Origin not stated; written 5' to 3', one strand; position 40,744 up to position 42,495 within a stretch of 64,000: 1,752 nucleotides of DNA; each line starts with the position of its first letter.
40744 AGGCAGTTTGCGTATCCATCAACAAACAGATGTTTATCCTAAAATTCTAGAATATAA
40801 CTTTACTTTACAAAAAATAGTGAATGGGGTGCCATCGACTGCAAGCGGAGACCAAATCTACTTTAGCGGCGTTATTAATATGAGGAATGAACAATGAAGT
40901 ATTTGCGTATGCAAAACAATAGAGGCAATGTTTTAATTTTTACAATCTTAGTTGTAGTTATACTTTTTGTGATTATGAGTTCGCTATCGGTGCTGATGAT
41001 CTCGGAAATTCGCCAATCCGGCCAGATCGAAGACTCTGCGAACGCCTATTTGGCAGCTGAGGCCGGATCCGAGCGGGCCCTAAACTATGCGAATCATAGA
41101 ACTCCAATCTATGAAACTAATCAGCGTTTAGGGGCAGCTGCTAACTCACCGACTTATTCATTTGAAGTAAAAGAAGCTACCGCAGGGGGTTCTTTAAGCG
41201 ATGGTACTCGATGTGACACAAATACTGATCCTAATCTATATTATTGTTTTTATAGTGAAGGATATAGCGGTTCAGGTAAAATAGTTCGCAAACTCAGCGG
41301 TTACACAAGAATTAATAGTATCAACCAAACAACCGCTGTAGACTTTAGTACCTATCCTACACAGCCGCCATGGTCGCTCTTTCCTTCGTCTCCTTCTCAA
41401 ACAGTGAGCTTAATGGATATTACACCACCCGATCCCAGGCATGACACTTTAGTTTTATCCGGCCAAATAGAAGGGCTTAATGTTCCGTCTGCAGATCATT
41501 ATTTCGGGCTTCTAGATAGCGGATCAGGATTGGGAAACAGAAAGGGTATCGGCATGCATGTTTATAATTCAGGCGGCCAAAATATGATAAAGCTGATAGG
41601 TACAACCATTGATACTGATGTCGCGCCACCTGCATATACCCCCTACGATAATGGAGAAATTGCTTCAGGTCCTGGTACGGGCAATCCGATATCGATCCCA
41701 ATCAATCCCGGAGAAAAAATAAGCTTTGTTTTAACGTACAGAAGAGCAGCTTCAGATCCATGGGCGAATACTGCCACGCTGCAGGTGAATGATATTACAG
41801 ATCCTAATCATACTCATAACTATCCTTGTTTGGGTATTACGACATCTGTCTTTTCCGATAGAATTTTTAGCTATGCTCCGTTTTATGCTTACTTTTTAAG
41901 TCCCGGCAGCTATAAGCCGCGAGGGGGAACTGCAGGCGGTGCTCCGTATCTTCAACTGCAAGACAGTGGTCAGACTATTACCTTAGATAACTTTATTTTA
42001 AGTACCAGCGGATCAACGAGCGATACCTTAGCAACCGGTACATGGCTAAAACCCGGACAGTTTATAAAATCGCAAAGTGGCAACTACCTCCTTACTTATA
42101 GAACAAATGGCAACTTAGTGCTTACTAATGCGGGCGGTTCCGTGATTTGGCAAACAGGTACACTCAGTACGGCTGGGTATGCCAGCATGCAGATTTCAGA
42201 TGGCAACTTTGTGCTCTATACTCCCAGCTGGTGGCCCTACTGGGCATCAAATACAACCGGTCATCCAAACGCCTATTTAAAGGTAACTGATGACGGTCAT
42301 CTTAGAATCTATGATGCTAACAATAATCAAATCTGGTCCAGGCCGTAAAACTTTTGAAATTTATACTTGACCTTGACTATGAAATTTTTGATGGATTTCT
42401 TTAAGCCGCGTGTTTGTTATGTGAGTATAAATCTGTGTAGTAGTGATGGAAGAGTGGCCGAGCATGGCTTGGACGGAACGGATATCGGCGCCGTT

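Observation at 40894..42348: Type IV pilus minor pilin fused to a bulb-type mannose-binding (B-lectin) domain: candidate pilus-tip adhesin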

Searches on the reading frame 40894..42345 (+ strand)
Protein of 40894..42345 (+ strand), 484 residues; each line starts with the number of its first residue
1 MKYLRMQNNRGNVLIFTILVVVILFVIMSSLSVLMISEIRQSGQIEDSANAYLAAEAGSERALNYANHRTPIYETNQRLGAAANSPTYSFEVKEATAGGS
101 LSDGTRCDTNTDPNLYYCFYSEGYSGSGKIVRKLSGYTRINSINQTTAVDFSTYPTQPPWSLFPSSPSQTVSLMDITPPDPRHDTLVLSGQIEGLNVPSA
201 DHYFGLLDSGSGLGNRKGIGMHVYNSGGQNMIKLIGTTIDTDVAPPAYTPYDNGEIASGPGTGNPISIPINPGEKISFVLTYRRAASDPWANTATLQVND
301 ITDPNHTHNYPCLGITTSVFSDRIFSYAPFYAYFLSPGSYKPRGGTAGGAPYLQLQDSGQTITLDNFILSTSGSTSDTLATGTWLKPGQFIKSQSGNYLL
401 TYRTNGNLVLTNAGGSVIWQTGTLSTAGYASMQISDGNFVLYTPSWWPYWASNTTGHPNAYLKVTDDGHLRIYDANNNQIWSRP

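Call 3: search_protein_families(library=pfam, proteins=[window:40894-42345:+], max_evalue=1)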
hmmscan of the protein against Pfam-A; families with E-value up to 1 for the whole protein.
window:40894-42345:+ (484 aa): 3 families
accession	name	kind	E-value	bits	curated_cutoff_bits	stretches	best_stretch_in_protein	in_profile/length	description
PF01453.30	B_lectin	-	1.4e-06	29.2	32.4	1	398-443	17-66/105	D-mannose binding lectin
PF14341.11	PilX_N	-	0.0011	19.3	25.5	1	10-59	1-50/51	PilX N-terminal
PF05739.25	SNARE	-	0.13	12.8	26.8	1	2-27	26-51/53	SNARE domain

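Call 4: search_protein_families(library=ncbifam, proteins=[window:40894-42345:+], max_evalue=1)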
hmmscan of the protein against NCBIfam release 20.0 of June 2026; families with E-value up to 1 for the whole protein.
window:40894-42345:+ (484 aa): 5 families
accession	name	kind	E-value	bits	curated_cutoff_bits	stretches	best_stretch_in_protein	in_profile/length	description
NF033557.1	LLB_putidacin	subfamily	3.2e-20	72.6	275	1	352-483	106-242/274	putidacin L1 family lectin-like bacteriocin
NF051896.1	tapirin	equivalog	0.0041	15.5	600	1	6-68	14-76/660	cellulose-binding protein tapirin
NF037980.1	T2SS_GspK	equivalog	0.1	12.1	130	1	10-107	2-100/307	type II secretion system minor pseudopilin GspK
NF042931.1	SAG1386_EF1546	equivalog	0.13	12.3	80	1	7-60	22-75/158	SAG1386/EF1546 family surface-associated protein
NF006283.1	PRK08455.1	equivalog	0.22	11.1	187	1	9-51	14-57/182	flagellar basal body-associated protein FliL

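Call 6: find_homologous_proteins(query=window:40894-42345:+, max_evalue=0.001)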
Query window:40894-42345:+ (484 aa): 139 proteins with E <= 0.001 among 8000 candidates; the best 120 are listed.
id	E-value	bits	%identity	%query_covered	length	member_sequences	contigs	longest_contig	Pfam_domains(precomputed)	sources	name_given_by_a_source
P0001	0.0e+0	1107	100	100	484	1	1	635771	PF01453.31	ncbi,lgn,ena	-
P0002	2.0e-134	467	60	78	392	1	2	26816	-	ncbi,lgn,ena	-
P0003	8.5e-62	228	39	21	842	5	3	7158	PF13365.13,PF01453.31,PF00089.33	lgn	-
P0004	5.8e-51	192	42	21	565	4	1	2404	PF24018.2,PF01453.31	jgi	jgi:hypothetical protein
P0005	3.1e-39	153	37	27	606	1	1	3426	PF01453.31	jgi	jgi:hypothetical protein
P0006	6.4e-39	152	44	21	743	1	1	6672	PF01551.30,PF01453.31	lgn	-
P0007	9.3e-38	148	36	26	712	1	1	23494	PF01453.31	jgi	jgi:hypothetical protein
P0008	2.7e-37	147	37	29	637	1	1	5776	PF01453.31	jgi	jgi:hypothetical protein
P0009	4.3e-37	146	31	28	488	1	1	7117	PF13360.14,PF01453.31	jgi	jgi:hypothetical protein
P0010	3.0e-35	140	41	20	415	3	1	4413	PF01453.31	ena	-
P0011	1.8e-34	137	38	23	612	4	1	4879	PF01453.31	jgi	-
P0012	3.1e-31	127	45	22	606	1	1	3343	PF01453.31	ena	-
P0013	1.1e-28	118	41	23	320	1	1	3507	PF01453.31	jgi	jgi:hypothetical protein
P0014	2.1e-28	117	33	27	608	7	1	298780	PF01453.31,PF00089.33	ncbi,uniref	ncbi:trypsin-like serine protease [Streptomyces sp. NPDC045470]|uniref:trypsin-like serine protease 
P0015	1.1e-27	115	39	23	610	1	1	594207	PF01453.31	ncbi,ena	-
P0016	1.7e-27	115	42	22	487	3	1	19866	PF01183.27,PF01453.31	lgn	-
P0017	3.9e-25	107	33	27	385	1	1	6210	PF01453.31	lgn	-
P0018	8.4e-25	106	36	20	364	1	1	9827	PF01453.31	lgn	-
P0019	9.3e-25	105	35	22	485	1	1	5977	PF01183.27,PF01453.31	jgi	jgi:GH25 family lysozyme M1 (1,4-beta-N-acetylmuramidase)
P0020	1.9e-24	104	32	27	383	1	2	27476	PF01453.31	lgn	-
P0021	1.9e-23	101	36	20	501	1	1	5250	PF01453.31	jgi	jgi:hypothetical protein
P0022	1.0e-22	99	34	29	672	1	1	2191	PF05257.23,PF01453.31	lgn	-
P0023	4.3e-22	97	38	21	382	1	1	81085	PF00877.26,PF01453.31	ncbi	ncbi:NlpC/P60 family protein [Oerskovia turbata]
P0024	1.6e-21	95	36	24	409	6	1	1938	PF00877.26,PF01453.31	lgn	-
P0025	1.8e-21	95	35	26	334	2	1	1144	PF01453.31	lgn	-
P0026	2.3e-21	94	33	33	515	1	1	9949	PF01453.31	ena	-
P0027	8.2e-21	92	36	24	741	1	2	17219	PF01453.31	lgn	-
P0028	6.7e-20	89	36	22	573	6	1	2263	PF01453.31,PF00188.33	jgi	jgi:hypothetical protein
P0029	7.9e-20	89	40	21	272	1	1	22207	PF01453.31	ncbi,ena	-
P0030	2.7e-19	87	34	20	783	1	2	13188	PF01453.31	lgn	-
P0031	8.2e-19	86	34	22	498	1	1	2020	PF01551.30,PF01453.31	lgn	-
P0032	1.4e-18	85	38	20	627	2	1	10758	PF05922.22,PF01453.31,PF00082.28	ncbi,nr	ncbi:MAG: S8 family serine peptidase [Saccharothrix sp.]|nr:S8 family serine peptidase [Saccharothri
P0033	1.4e-17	82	38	20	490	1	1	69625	PF01453.31,PF00089.33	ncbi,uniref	ncbi:trypsin-like serine protease [Kitasatospora sp. NPDC052896]|uniref:trypsin-like serine protease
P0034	3.6e-17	80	33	23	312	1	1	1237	PF01453.31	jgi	-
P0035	6.6e-17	80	35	28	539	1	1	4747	PF09374.16,PF12671.14,PF01453.31,PF01471.24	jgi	jgi:hypothetical protein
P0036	1.0e-16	79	36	20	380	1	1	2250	PF05257.23,PF01453.31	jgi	jgi:surface antigen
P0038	3.0e-16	77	46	22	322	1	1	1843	PF00413.31,PF01453.31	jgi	jgi:predicted Zn-dependent protease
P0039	3.7e-16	77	44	20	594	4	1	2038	PF13582.13,PF00801.27,PF13688.13,PF01453.31,PF13583.12,PF18911.7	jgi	jgi:hypothetical protein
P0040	3.8e-16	77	35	27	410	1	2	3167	PF01453.31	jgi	jgi:hypothetical protein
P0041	4.3e-16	77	35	22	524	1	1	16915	PF01453.31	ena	-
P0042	5.1e-16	77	40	21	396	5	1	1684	PF01453.31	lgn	-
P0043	1.0e-15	76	41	20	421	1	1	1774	PF05257.23,PF01453.31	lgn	-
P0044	1.3e-15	75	44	20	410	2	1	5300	PF05257.23,PF01453.31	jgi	jgi:surface antigen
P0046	3.4e-15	74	44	22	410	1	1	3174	PF00413.31,PF22352.3,PF00801.27,PF17963.8,PF17892.8,PF01453.31,PF18911.7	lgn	-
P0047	3.7e-15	74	31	22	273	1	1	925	PF01453.31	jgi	-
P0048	5.4e-15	73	32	28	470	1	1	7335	PF01453.31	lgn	-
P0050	1.8e-14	72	36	20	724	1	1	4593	PF01453.31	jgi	jgi:hypothetical protein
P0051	2.7e-14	71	34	22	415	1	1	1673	PF05257.23,PF01453.31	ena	-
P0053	3.3e-13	67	41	19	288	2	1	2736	PF01453.31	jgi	jgi:hypothetical protein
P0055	5.0e-13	67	35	17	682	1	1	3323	PF01453.31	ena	-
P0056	5.3e-13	67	44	20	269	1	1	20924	PF01453.31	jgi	jgi:hypothetical protein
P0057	5.6e-13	67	41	22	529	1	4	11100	PF16158.12,PF01453.31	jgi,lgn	jgi:hypothetical protein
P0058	8.6e-13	66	45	22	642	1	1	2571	PF01453.31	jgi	jgi:hypothetical protein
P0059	1.3e-12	65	42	22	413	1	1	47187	PF00413.31,PF22352.3,PF00801.27,PF17963.8,PF01453.31,PF18911.7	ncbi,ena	-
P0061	2.4e-12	65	36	22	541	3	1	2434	PF04674.18,PF01453.31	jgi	jgi:hypothetical protein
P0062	2.5e-12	64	31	28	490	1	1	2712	PF01183.27,PF01453.31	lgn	-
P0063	3.8e-12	64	41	22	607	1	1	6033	PF07714.24,PF00069.32,PF01453.31,PF01636.30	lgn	-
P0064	4.9e-12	63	35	22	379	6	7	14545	PF01453.31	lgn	-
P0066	6.4e-12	63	41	22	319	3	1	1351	PF00413.31,PF22352.3,PF00801.27,PF17963.8,PF01453.31,PF18911.7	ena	-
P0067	1.1e-11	62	40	21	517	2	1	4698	PF13229.13,PF01453.31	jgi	jgi:parallel beta-helix repeat protein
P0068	1.2e-11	62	37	23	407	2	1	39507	PF01453.31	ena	-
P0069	1.5e-11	62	41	22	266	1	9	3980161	PF01453.31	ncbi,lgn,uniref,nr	ncbi:hypothetical protein [Egicoccus halophilus]|uniref:Bulb-type lectin domain-containing protein n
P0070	2.2e-11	61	33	23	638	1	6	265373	PF01453.31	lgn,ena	-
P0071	2.9e-11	61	38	22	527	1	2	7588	PF01453.31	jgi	jgi:hypothetical protein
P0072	3.0e-11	61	31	27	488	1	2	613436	PF01453.31,PF00089.33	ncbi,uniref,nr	ncbi:trypsin-like serine protease [Kitasatospora viridis]|uniref:D-mannose binding lectin n=1 Tax=Ki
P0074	5.4e-11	60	45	13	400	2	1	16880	PF01453.31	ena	-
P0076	6.8e-11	60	42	22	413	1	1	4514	PF00413.31,PF22352.3,PF00801.27,PF17963.8,PF17892.8,PF01453.31,PF18911.7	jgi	-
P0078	1.3e-10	59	40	22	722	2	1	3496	PF01453.31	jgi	jgi:Beta-galactosidase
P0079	2.1e-10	58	44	17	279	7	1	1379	PF01453.31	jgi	jgi:hypothetical protein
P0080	2.5e-10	58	35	28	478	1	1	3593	PF01183.27,PF01453.31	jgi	jgi:GH25 family lysozyme M1 (1,4-beta-N-acetylmuramidase)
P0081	4.1e-10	57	29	28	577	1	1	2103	PF01183.27,PF01453.31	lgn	-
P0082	5.4e-10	57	41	21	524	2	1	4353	PF01453.31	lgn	-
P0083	7.8e-10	56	34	23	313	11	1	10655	PF01453.31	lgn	-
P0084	8.4e-10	56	34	23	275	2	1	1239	PF01453.31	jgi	jgi:hypothetical protein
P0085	9.9e-10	56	33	22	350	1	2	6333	PF19872.5,PF01453.31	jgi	jgi:hypothetical protein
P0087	1.3e-9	56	33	27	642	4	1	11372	PF07714.24,PF00069.32,PF03109.23,PF01453.31,PF01636.30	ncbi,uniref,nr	ncbi:protein kinase domain-containing protein [Frankia nepalensis]|uniref:protein kinase domain-cont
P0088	1.4e-9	55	35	21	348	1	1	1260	PF01453.31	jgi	jgi:hypothetical protein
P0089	1.5e-9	55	36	21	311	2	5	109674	PF01453.31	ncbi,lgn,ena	-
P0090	1.9e-9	55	38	22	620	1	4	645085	PF16158.12,PF01453.31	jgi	jgi:hypothetical protein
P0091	2.0e-9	55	34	22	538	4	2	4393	PF05593.20,PF01453.31,PF25023.2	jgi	-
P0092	2.2e-9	55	31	24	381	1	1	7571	PF01453.31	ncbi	-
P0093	3.0e-9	54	37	22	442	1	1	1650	PF00413.31,PF01453.31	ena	-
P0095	5.5e-9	53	35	22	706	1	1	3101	PF02449.22,PF01453.31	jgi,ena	jgi:hypothetical protein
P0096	5.7e-9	53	37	24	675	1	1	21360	PF07610.18,PF16158.12,PF01453.31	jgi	jgi:hypothetical protein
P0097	1.1e-8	53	40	21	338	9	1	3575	PF03734.20,PF01453.31,PF01471.24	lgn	-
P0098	1.4e-8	52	36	20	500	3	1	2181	PF13229.13,PF01453.31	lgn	-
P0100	1.9e-8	52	38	19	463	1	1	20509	PF01453.31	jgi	jgi:hypothetical protein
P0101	2.5e-8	51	36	21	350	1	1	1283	PF01453.31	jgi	jgi:muramidase (phage lysozyme)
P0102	3.5e-8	51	30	25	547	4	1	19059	PF01453.31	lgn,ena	-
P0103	3.6e-8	51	36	20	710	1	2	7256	PF09286.17,PF01453.31,PF00082.28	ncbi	-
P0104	5.9e-8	50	39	15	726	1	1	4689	PF08486.16,PF01453.31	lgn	-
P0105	1.1e-7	49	36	21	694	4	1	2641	PF09286.17,PF01453.31,PF00082.28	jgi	jgi:kumamolisin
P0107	2.1e-7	48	37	23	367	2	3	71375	PF03734.20,PF01453.31,PF01471.24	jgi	-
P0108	2.1e-7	48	34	24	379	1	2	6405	PF01453.31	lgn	-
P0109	2.5e-7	48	38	21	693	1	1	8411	PF09286.17,PF01453.31,PF00082.28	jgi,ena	-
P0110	2.7e-7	48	37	22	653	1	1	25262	PF01453.31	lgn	-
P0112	4.4e-7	47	35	26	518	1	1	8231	PF01453.31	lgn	-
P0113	7.1e-7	46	35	23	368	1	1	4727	PF01453.31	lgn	-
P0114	8.9e-7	46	37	20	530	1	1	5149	PF01453.31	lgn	-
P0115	9.6e-7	46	34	22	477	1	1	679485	PF01453.31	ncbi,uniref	ncbi:hypothetical protein [Streptomyces sp. NPDC001480]|uniref:hypothetical protein n=1 Tax=Streptom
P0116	1.1e-6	46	33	21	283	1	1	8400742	PF01453.31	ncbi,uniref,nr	ncbi:hypothetical protein HUT16_19165 [Kitasatospora sp. NA04385]|uniref:hypothetical protein n=1 Ta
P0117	1.2e-6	46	30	23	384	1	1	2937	PF01453.31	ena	-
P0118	2.3e-6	45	38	20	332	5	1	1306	PF01551.30,PF01453.31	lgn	-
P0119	2.8e-6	45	39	22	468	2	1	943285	PF01453.31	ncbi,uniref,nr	ncbi:hypothetical protein F0L74_16190 [Chitinophaga agrisoli]|uniref:Bulb-type lectin domain-contain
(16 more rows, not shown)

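Call 7: search_solved_structures(query=window:40894-42345:+, max_evalue=1, show_alignments=3)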
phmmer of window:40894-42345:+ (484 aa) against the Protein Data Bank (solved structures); distinct sequences matched with E-value up to 1: 33.
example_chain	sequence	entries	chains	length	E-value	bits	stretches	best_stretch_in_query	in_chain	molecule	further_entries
9pxj_F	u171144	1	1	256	2.2e-17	66.2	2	372-476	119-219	Pyocin L2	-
9pxi_F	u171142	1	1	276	9.9e-17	64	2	373-472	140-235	Pyocin L1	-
4le7_A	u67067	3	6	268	2.1e-16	63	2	373-472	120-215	Pyocin L1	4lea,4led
4oit_A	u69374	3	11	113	2.1e-12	49.8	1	376-482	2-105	LysM domain protein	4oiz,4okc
1npl_A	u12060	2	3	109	1.1e-09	40.8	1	379-473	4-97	PROTEIN (AGGLUTININ) | Agglutinin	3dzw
1jpc_A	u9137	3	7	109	4.2e-09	38.9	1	379-474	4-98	AGGLUTININ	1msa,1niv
1xd5_A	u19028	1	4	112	5.5e-09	38.5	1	377-482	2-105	antifungal protein GAFP-1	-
3m7h_A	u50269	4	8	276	5.5e-09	38.5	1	351-483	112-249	Putidacin L1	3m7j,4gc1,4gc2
1xd6_A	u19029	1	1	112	1.6e-08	37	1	379-482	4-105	gastrodianin-4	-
3a0c_A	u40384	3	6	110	1.6e-08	37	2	429-482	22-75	Mannose/sialic acid-binding lectin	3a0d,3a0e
8a9m_A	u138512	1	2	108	1e-07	34.3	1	379-473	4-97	Agglutinin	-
2d04_A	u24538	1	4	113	1.8e-06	30.2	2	394-450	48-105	neoculin acidic subunit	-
1kj1_A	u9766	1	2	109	2e-06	30.1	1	379-482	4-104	lectin I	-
4h3o_A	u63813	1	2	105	9.8e-06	27.8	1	401-482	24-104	Lectin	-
1bwu_A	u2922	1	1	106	1.1e-05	27.6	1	400-482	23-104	PROTEIN (AGGLUTININ)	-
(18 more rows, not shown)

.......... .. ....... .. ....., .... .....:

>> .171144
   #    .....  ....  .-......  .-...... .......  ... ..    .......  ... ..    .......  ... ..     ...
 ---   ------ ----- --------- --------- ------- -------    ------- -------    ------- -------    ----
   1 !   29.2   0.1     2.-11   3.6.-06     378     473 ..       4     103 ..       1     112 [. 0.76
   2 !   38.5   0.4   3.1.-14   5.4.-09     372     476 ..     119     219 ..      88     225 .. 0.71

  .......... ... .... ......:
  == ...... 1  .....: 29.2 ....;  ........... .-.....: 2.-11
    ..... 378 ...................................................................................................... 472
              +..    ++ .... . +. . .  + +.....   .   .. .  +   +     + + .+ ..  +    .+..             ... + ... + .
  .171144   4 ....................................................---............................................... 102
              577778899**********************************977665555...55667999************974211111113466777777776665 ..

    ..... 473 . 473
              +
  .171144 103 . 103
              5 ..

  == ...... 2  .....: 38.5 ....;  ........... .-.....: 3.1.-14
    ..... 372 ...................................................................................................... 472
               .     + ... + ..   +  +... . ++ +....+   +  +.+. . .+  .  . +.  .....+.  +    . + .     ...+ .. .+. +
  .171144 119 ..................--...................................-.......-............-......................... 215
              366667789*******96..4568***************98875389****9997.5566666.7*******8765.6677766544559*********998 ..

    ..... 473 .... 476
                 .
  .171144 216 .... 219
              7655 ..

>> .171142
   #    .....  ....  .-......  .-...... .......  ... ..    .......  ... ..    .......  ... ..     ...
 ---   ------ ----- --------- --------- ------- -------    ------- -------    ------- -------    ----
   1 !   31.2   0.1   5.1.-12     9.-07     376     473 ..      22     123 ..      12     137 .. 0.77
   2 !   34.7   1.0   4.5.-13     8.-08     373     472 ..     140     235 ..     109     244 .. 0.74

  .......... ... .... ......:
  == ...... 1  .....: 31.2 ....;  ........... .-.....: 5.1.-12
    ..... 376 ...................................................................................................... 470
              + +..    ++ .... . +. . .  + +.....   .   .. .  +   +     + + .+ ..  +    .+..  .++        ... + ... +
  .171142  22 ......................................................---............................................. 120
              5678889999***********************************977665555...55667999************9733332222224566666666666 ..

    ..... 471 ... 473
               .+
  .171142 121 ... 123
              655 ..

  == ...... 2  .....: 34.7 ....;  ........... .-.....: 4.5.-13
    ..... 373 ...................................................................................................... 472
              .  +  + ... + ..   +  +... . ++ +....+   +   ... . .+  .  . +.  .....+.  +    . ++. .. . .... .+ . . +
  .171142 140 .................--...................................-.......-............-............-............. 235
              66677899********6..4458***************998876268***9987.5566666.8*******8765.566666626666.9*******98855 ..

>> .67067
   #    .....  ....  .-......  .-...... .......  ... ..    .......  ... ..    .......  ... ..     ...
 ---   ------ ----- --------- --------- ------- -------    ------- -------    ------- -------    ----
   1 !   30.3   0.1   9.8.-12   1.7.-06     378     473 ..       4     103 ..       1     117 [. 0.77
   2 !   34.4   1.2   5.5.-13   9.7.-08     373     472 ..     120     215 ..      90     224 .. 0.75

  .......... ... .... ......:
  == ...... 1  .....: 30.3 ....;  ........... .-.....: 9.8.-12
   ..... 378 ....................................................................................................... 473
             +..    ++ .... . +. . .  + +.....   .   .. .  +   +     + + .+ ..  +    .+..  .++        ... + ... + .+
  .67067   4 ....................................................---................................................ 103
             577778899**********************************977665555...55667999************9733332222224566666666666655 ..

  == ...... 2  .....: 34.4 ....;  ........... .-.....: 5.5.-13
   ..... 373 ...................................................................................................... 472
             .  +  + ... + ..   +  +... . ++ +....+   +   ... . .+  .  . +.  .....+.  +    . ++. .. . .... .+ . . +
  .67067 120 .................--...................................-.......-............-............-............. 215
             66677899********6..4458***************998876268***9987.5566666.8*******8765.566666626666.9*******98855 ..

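Call 10: list_cluster_members(proteins=[P0001, P0002])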
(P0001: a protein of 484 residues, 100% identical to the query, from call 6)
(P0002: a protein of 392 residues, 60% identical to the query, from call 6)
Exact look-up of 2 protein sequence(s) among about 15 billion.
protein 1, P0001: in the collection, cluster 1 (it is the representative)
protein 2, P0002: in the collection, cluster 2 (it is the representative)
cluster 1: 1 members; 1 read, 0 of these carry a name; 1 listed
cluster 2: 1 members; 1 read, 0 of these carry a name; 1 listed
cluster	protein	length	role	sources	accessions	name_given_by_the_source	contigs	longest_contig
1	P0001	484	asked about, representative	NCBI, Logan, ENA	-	-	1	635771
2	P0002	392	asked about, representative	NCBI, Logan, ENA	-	-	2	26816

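Call 11: find_encoding_contigs(protein=P0002, flank=8000, max_places=4)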
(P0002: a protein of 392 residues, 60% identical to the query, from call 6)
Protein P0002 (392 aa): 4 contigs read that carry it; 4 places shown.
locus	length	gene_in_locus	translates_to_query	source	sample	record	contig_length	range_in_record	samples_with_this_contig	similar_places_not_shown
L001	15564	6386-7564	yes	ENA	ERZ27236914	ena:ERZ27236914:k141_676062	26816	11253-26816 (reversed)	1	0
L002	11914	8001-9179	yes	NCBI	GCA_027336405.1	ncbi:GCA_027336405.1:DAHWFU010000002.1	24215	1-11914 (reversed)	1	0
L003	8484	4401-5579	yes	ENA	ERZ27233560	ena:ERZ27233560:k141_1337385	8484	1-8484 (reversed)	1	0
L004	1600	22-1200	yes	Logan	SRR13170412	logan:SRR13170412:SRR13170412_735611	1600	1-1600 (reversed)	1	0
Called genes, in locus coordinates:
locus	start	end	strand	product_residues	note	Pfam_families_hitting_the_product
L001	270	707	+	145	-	PF07963:N_methyl (weak)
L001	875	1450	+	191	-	PF07963:N_methyl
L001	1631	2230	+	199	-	PF01797:Y1_Tnp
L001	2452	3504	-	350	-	PF01475:FUR (weak), PF02661:Fic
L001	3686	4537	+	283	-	PF06750:A24_N_bact, PF01478:Peptidase_A24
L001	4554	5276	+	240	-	PF07963:N_methyl (weak)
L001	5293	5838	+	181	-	-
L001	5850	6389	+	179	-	PF07963:N_methyl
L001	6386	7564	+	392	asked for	-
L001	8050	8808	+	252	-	PF01797:Y1_Tnp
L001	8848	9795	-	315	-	PF02899:Phage_int_SAM_1, PF13102:Phage_int_SAM_5 (weak), PF00589:Phage_integrase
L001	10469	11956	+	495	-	PF13567:DUF4131, PF03772:Competence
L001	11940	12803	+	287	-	PF00753:Lactamase_B, PF23023:Anti-Pycsar_Apyc1 (faint)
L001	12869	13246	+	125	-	PF00072:Response_reg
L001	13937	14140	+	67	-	-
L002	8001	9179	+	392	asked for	-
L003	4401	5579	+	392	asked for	-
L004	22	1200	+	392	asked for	-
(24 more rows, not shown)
